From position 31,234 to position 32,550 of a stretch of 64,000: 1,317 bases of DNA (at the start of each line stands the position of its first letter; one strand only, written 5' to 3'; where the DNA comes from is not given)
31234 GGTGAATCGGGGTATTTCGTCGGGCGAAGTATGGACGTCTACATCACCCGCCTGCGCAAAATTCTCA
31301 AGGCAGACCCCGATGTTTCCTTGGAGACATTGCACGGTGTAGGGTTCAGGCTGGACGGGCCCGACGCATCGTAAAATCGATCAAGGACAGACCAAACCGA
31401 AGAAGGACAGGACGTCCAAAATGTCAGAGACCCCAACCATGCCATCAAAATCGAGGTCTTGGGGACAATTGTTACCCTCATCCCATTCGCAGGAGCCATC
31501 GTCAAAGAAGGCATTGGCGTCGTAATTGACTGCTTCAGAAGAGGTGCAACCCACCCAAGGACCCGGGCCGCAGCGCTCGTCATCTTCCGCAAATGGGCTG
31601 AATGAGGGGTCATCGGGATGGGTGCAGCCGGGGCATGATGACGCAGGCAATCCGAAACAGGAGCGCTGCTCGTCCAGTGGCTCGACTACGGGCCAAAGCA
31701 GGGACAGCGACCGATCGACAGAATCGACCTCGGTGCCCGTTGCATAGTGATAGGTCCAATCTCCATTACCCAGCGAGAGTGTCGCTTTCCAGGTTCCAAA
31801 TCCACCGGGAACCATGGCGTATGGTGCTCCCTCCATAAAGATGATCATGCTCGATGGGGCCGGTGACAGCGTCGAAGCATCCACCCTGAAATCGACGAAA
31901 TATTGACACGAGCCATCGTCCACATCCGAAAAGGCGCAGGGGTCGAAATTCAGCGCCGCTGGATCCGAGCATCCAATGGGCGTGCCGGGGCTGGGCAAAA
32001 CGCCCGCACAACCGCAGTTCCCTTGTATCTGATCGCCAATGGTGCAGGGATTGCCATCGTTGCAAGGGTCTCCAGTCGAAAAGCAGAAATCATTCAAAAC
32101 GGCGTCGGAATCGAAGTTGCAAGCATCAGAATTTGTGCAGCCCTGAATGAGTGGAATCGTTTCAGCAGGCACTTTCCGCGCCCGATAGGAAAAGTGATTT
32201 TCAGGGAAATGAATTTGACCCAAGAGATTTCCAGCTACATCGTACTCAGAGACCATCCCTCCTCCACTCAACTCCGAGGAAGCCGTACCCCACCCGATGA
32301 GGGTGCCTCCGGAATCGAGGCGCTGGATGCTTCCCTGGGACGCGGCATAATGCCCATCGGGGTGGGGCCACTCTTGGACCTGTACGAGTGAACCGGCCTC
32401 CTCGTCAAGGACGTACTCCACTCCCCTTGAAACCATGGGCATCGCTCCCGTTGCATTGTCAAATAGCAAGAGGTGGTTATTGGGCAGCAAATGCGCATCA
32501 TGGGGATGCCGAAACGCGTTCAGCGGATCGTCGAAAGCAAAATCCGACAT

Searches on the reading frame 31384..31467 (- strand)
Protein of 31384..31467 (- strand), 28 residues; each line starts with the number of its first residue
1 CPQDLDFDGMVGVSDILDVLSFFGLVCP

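Call 5: search_protein_families(library=ncbifam, proteins=[window:31384-31467:-], max_evalue=1)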
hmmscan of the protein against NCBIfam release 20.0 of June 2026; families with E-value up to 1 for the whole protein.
window:31384-31467:- (28 aa): 0 families

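Call 6: search_protein_families(library=pfam, proteins=[window:31384-31467:-], max_evalue=1)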
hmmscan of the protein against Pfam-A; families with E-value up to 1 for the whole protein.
window:31384-31467:- (28 aa): 0 families

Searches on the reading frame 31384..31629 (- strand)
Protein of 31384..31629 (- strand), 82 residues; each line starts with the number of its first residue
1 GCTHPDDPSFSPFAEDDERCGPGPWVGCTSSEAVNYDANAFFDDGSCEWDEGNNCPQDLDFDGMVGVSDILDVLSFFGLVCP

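Call 62: predict_structure(alignment_id=A4)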
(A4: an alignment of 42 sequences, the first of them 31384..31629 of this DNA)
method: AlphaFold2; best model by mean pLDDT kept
length: 82 residues; sequences in the alignment: 42
mean_pLDDT: 80.7   pTM: 0.40
mean pLDDT of the five models: 80.7, 78.6, 74.9, 69.5, 68.5
residues with pLDDT >= 90: 1; 70-90: 72; 50-70: 9; < 50: 0
segments of 3 or more residues with pLDDT < 50: none
pLDDT, mean of each block of 10 residues (from residue 1): 81 77 80 87 82 70 86 85 60
secondary structure, 60 per line:
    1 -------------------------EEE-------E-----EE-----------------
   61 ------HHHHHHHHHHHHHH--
elements in order: E26-28 H67-80

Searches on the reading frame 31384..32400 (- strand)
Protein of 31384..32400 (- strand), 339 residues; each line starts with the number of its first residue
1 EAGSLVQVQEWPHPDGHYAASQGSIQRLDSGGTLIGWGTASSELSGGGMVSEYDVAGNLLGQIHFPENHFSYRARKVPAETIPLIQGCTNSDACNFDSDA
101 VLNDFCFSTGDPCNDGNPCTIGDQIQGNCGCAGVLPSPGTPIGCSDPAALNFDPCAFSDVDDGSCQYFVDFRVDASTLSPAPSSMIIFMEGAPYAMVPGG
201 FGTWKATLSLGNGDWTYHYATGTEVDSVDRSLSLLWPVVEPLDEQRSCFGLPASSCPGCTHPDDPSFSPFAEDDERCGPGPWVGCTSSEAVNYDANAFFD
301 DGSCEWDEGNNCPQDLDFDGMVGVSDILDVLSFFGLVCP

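Call 46: find_related_loci(query=window:31384-32400:-, collection=metagenome_contigs, flank=1500)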
Query window:31384-32400:- (339 aa) in metagenome_contigs; peptide patterns used: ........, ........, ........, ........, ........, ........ (x = any residue, [..] = any of these).
49 stretches matched a pattern, but none encodes a relative of the query by tblastn (E <= 1e-3).
